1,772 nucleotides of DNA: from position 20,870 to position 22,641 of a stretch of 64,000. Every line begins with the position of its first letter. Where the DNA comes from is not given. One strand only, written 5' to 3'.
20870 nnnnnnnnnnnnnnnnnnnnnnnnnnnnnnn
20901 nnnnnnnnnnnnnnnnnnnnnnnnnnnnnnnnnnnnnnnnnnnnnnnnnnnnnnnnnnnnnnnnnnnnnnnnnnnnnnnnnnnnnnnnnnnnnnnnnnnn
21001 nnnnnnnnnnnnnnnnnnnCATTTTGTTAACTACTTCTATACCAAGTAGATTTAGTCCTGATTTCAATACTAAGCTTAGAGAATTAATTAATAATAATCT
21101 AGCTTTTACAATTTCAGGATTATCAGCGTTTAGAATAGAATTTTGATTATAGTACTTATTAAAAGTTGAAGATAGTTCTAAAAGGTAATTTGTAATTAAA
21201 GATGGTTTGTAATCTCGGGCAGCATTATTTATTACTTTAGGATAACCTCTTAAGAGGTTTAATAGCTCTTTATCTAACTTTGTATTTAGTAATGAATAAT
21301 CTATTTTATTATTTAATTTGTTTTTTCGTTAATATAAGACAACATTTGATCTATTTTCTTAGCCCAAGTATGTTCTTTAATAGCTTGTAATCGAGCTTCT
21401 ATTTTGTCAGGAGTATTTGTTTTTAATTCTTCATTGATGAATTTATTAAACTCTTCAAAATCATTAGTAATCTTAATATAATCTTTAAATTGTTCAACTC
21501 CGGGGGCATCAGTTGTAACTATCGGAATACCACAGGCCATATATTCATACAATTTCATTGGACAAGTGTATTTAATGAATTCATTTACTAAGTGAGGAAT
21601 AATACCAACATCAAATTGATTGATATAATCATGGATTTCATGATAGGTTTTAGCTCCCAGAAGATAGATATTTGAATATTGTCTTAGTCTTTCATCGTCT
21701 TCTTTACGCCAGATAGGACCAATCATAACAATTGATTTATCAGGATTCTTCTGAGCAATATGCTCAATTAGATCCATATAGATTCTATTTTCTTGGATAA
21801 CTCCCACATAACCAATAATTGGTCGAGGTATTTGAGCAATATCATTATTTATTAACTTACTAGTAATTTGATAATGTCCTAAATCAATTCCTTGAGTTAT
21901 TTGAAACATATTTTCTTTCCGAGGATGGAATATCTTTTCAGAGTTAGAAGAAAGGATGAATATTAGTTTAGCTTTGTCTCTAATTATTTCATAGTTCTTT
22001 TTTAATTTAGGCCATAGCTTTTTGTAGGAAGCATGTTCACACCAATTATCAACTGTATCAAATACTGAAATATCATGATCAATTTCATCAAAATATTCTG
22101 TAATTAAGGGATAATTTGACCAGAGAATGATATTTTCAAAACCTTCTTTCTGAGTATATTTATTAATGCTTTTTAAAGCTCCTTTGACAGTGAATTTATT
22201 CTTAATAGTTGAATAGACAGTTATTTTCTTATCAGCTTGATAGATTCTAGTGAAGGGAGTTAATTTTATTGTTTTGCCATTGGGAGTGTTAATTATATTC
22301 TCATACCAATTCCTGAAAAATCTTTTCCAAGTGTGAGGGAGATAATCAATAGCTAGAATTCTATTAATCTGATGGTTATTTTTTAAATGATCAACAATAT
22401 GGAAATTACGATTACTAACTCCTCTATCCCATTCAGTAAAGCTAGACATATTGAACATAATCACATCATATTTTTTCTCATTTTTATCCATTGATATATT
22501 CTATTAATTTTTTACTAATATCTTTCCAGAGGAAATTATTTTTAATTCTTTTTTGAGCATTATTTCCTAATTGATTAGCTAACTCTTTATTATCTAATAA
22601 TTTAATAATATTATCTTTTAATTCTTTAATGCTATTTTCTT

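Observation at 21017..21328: Orphan 3-prime fragment of argS abutting the glycosylation island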

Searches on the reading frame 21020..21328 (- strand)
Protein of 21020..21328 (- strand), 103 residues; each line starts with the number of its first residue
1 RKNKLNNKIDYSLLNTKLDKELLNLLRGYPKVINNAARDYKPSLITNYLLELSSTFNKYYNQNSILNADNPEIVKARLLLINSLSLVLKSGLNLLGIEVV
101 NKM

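Call 6: search_protein_families(library=pfam, proteins=[window:21020-21328:-], max_evalue=0.01)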
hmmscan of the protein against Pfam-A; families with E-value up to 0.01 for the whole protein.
seq(103 aa): 1 family
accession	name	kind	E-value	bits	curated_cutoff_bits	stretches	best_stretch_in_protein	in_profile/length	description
PF05746.21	DALR_1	-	1.1e-27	96.9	22.3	1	4-103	19-117/117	DALR anticodon binding domain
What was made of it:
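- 21020..21310 (-): Uniquely argS-derived remnant: the last 97 sense codons of ArgRS, which is nearly the whole DALR anticodon-binding domain. Pfam DALR_1 E=1.1e-27 (call 6).
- On Arginine-tRNA ligase (functional ArgRS): Only DALR_1 is detected (call 6). E=1.1e-27, profile positions 19-117 of 117 (call 6).
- Checked: Pfam DALR_1: E=1.1e-27, profile positions 19-117 of 117 (call 6).
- Nearly the entire Pfam DALR_1 domain is kept (call 6).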

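Call 7: search_protein_families(library=ncbifam, proteins=[window:21020-21328:-], max_evalue=0.01)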
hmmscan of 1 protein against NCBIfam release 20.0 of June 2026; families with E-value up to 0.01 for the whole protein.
seq(103 aa): 5 families
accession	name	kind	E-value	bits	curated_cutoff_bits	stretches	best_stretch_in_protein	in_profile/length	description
TIGR00456.1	argS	equivalog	3e-24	85.3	261.65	1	10-103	477-569/569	arginine--tRNA ligase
NF002446.0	PRK01611.3-3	equivalog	2.5e-21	75.7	399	1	6-103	540-636/636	arginine--tRNA ligase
NF002447.0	PRK01611.3-4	equivalog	7.3e-19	67.6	460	1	8-103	513-613/613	arginine--tRNA ligase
NF045898.1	ArgS_rel_codon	equivalog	8.9e-08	32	340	1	17-99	240-323/327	ArgS-related anticodon-binding protein NrtL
TIGR00211.2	glyS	equivalog_domain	7.2e-05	21.5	300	1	3-88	591-675/684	glycine--tRNA ligase subunit beta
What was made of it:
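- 21020..21310 (-): TIGR00456 positions 477-569 of 569 (call 7).
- On Arginine-tRNA ligase (functional ArgRS): 85.3 bits against a cutoff of 261.65 (call 7).
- On NrtL (ArgS-related anticodon-binding protein, NF045898): 32 bits against a cutoff of 340; only model positions 240-323 are matched (call 7).
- Checked: TIGR00456 argS: positions 477-569 of 569, 85 bits (call 7).
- A free-standing ArgS-related anticodon-binding protein family, NrtL, is known in NCBIfam (call 7). The NrtL score is 32 bits against a cutoff of 340 (call 7).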

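Call 9: find_homologous_proteins(query=window:21020-21328:-)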
Query seq(103 aa) (103 aa): 3 proteins with E <= 0.001 among 14 candidates.
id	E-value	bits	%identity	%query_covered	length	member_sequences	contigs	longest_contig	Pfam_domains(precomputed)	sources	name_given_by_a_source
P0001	9.9e-17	79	44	98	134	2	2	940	PF05746.22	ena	-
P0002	1.1e-11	63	38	96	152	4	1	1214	PF05746.22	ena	-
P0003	5.6e-9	54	52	62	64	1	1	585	PF05746.22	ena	-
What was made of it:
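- Tried and rejected: The fragment search returned only short edge fragments (call 9).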

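Call 16: search_solved_structures(query=window:21020-21328:-, show_alignments=2)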
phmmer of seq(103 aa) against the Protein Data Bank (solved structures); distinct sequences matched with E-value up to 0.001: 8.
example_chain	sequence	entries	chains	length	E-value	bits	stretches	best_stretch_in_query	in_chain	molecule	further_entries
2zue_A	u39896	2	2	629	1.5e-13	54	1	9-102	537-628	Arginyl-tRNA synthetase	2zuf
1bs2_A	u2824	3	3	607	2.3e-08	37.4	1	9-103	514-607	PROTEIN (ARGINYL-TRNA SYNTHETASE) | ARGINYL-TRNA SYNTHETASE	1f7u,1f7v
4oby_A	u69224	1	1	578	2.2e-07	34.3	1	24-103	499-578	Arginine--tRNA ligase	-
5b63_A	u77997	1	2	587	2.3e-07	34.2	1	24-103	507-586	Arginine--tRNA ligase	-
5yym_A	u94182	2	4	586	2.3e-07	34.2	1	24-103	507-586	Arginine--tRNA ligase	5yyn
3fnr_A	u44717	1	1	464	1.9e-05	28.1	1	28-103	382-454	Arginyl-tRNA synthetase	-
1iq0_A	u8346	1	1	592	3.8e-05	27.1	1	26-99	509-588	ARGINYL-TRNA SYNTHETASE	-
6ao8_A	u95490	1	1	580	9.9e-05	25.8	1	13-102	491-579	Arginine--tRNA ligase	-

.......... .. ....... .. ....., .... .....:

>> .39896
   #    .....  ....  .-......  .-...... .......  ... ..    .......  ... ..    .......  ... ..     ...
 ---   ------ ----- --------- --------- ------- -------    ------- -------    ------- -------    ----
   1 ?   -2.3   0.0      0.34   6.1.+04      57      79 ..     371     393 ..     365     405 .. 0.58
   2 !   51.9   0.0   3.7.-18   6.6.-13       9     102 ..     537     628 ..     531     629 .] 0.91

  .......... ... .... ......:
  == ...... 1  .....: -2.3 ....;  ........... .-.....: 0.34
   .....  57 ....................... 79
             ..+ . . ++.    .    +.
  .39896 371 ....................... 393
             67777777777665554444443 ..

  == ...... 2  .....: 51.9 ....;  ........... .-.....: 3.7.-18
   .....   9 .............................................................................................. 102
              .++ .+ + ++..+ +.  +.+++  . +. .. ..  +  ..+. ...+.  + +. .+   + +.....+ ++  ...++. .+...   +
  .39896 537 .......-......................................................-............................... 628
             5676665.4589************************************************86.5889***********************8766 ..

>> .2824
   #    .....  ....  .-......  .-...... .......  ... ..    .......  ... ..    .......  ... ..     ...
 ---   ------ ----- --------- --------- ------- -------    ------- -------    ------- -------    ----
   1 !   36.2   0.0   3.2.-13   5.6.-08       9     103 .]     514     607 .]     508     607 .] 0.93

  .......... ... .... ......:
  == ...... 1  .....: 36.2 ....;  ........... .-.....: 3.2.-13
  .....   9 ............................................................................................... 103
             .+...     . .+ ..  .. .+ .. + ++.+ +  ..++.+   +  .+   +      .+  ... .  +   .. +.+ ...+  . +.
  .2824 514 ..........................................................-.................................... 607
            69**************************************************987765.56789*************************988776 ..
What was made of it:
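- Checked: It aligns to the last residues of solved ArgRS structures: 2zue 537-628 of 629, and yeast 1bs2 514-607 of 607 (call 16).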

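Call 17: search_protein_representatives(protein=window:21020-21328:-)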
Query: 103 residues. Proteins with E-value up to 0.001 (for the whole library): 4818; up to 1e-10: 371; up to 1e-30: 0. The best 150 are listed.
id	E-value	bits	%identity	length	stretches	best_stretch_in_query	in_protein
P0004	5.4e-22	93.9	51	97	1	7-103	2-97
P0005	3.7e-20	88.0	45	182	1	2-103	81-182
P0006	9.1e-18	80.4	43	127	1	3-103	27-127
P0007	1.3e-17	79.9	47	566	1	7-103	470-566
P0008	1.6e-17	79.6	44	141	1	4-102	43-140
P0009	3.7e-17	78.4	46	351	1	7-103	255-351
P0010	1.1e-16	76.9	44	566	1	6-103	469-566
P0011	2.1e-16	76.0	45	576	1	6-101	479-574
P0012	2.4e-16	75.8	38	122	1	8-103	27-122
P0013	4.3e-16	75.0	41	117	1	12-103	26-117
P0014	6.9e-16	74.3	43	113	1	8-103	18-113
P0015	1.4e-15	73.4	47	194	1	9-102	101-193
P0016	1.6e-15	73.2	39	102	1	7-103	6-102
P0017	2.2e-15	72.8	32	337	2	4-102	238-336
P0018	2.9e-15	72.4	41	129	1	17-101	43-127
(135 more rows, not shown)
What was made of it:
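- Tried and rejected: The representative search gave hits of 51% identity or less (call 17).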

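Call 35: find_related_loci(query=window:21020-21328:-, collection=metagenome_contigs, flank=4000)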
Query seq(103 aa) (103 aa) in metagenome_contigs; peptide patterns used: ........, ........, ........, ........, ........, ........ (x = any residue, [..] = any of these).
599 stretches matched a pattern (row limit reached: there are more); 13 encode a relative of the query (tblastn E <= 1e-3); 13 distinct loci.
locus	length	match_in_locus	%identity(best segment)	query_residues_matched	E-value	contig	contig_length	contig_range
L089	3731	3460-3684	43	29-103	4e-18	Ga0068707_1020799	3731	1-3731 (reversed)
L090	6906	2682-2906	43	29-103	2e-17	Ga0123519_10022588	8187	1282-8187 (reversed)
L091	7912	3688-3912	43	29-103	3e-17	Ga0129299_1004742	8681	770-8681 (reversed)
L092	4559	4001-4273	41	14-103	6e-17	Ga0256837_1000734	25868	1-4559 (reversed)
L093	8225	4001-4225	43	29-103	1e-17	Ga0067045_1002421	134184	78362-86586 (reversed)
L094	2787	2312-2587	37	13-103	3e-16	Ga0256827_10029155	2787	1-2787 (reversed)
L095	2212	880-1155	36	13-103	4e-16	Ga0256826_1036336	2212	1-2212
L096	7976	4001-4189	51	42-103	3e-14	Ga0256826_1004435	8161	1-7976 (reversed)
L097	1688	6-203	48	39-103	4e-14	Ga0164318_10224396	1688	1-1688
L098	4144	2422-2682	43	18-103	6e-14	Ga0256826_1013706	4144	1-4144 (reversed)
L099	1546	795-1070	37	13-103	9e-14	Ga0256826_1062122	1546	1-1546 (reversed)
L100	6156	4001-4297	37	3-103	2e-13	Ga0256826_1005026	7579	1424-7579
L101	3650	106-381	36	13-103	2e-13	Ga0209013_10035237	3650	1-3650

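Call 40: find_encoding_contigs(protein=P0004, flank=6000, max_places=3)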
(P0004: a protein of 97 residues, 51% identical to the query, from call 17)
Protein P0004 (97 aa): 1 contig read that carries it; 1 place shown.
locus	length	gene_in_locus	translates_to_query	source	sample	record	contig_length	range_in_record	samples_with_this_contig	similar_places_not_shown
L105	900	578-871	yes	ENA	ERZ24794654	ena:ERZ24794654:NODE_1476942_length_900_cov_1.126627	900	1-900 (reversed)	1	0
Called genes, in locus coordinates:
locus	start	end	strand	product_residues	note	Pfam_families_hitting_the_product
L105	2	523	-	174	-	?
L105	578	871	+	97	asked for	PF05746:DALR_1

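Call 41: find_encoding_contigs(protein=P0008, flank=6000, max_places=3)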
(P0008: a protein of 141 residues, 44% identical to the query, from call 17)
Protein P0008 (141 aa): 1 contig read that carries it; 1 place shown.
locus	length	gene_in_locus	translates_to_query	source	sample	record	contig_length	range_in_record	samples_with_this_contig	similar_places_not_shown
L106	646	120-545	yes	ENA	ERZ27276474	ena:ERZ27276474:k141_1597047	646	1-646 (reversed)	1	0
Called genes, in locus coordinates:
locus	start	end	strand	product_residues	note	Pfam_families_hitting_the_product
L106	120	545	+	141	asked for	PF00009:GTP_EFTU, PF05746:DALR_1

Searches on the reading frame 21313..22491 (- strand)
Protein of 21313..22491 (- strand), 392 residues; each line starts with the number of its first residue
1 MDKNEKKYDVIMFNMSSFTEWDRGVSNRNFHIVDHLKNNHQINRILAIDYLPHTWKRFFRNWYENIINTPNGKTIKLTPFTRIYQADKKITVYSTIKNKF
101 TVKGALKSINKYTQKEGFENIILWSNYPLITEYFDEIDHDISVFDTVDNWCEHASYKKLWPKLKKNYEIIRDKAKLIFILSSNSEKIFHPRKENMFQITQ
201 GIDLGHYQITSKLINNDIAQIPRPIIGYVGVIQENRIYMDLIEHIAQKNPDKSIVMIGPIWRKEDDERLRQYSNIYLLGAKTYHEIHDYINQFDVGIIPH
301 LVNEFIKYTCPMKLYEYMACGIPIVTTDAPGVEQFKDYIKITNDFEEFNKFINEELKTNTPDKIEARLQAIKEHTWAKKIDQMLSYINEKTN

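Call 6: search_protein_families(library=pfam, proteins=[window:21313-22491:-], max_evalue=0.01)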
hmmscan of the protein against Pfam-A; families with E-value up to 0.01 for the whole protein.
window:21313-22491:- (392 aa): 4 families
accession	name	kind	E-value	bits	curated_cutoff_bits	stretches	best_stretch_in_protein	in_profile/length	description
PF13692.12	Glyco_trans_1_4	-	7.8e-13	49.3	27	1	223-334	1-113/142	Glycosyl transferases group 1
PF13524.12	Glyco_trans_1_2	-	1.6e-10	41.6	25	1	241-384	5-143/144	Glycosyl transferase-like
PF00534.26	Glycos_transf_1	-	3.5e-10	40.1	26.4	1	223-334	15-129/172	Glycosyl transferases group 1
PF06279.16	DUF1033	-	0.0017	19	25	0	133-202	16-86/118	Protein of unknown function (DUF1033)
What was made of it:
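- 21313..22491 (-): GT1-family glycosyltransferase gene (392 aa). It is intact and is the ancestral upstream neighbour of argS. Pfam Glycos_transf_1, Glyco_trans_1_4 and Glyco_trans_1_2 (call 6).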
